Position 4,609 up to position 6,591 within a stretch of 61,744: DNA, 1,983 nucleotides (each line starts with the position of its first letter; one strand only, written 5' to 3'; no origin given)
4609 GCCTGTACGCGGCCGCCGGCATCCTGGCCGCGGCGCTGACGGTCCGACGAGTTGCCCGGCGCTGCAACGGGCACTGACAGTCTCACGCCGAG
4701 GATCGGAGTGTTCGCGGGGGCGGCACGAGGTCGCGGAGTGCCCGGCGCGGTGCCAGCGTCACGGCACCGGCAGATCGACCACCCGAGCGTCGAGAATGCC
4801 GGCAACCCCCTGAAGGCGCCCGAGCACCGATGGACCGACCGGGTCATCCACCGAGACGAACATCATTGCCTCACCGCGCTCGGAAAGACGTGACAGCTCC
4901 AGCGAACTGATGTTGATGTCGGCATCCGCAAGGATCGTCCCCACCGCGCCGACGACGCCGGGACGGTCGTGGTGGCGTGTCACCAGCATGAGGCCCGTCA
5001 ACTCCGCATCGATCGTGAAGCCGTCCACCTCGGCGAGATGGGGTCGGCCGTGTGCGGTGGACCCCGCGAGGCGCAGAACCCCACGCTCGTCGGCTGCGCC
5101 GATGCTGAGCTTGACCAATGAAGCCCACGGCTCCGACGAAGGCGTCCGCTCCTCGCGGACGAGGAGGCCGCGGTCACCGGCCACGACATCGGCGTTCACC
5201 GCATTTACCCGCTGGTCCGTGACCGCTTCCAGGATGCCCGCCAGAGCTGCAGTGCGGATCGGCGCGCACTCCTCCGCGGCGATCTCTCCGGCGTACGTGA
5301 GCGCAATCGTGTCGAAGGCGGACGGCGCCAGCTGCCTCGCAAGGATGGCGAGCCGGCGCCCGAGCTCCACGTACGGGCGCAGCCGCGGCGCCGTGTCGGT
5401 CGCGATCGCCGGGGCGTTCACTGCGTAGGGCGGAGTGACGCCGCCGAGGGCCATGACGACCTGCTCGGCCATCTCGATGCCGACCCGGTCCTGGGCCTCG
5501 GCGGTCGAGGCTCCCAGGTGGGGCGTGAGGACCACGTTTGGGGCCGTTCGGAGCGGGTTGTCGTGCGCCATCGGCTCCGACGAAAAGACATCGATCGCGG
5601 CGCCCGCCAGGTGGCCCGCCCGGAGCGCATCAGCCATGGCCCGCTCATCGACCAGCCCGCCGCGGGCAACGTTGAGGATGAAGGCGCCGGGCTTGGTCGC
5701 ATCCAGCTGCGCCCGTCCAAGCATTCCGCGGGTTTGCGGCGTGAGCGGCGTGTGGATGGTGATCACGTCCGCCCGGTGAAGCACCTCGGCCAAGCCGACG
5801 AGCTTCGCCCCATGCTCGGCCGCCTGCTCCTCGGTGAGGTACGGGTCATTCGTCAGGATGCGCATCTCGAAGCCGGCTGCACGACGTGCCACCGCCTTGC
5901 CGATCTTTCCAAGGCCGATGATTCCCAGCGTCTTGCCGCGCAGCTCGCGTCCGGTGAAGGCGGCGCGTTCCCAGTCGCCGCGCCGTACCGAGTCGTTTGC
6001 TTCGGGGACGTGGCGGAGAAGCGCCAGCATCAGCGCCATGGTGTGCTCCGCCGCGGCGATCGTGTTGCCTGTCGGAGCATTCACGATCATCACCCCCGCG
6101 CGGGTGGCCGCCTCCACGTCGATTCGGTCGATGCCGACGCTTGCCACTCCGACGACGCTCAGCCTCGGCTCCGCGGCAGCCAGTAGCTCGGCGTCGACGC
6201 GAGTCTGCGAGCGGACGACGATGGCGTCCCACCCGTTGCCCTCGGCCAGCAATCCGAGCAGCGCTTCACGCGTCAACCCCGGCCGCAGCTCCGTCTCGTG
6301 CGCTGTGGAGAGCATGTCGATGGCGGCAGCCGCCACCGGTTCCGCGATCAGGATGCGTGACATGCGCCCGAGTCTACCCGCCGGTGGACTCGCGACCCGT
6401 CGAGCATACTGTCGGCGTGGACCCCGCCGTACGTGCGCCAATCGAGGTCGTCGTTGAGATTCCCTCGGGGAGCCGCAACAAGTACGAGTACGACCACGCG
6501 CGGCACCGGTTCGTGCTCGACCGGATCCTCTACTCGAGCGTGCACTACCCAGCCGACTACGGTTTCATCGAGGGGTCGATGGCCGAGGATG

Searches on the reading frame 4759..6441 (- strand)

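Call 7: search_protein_families(library=pfam, proteins=[window:4759-6441:-], max_evalue=0.01)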
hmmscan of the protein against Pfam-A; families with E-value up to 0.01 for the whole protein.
window:4759-6441:- (560 aa): 9 families
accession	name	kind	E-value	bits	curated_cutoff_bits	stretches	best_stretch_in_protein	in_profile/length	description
PF02826.25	2-Hacid_dh_C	-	4.8e-66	222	25.1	1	135-310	1-178/178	D-isomer specific 2-hydroxyacid dehydrogenase, NAD binding domain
PF00389.36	2-Hacid_dh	-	7.8e-31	107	24.6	1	30-342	1-134/134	D-isomer specific 2-hydroxyacid dehydrogenase, catalytic domain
PF19304.4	PGDH_inter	-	7.5e-21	74.9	27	1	353-468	1-114/119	D-3-phosphoglycerate dehydrogenase intervening domain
PF01842.31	ACT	-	1.5e-11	44.3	27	1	486-546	3-64/66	ACT domain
PF07991.19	KARI_N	-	5.5e-05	23.2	20.6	1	167-234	2-71/165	Acetohydroxy acid isomeroreductase, NADPH-binding domain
PF22629.2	ACT_AHAS_ss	-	0.00023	21.7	27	1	489-533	4-48/67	AHAS small subunit-like ACT domain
PF03807.23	F420_oxidored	-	0.00063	20.7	21.6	1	172-232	2-68/94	NADP oxidoreductase coenzyme F420-dependent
PF03446.21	NAD_binding_2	-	0.0016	18.9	21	1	172-275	2-109/161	NAD binding domain of 6-phosphogluconate dehydrogenase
PF13291.12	ACT_4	-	0.0068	17.5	27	0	490-531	13-54/80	ACT domain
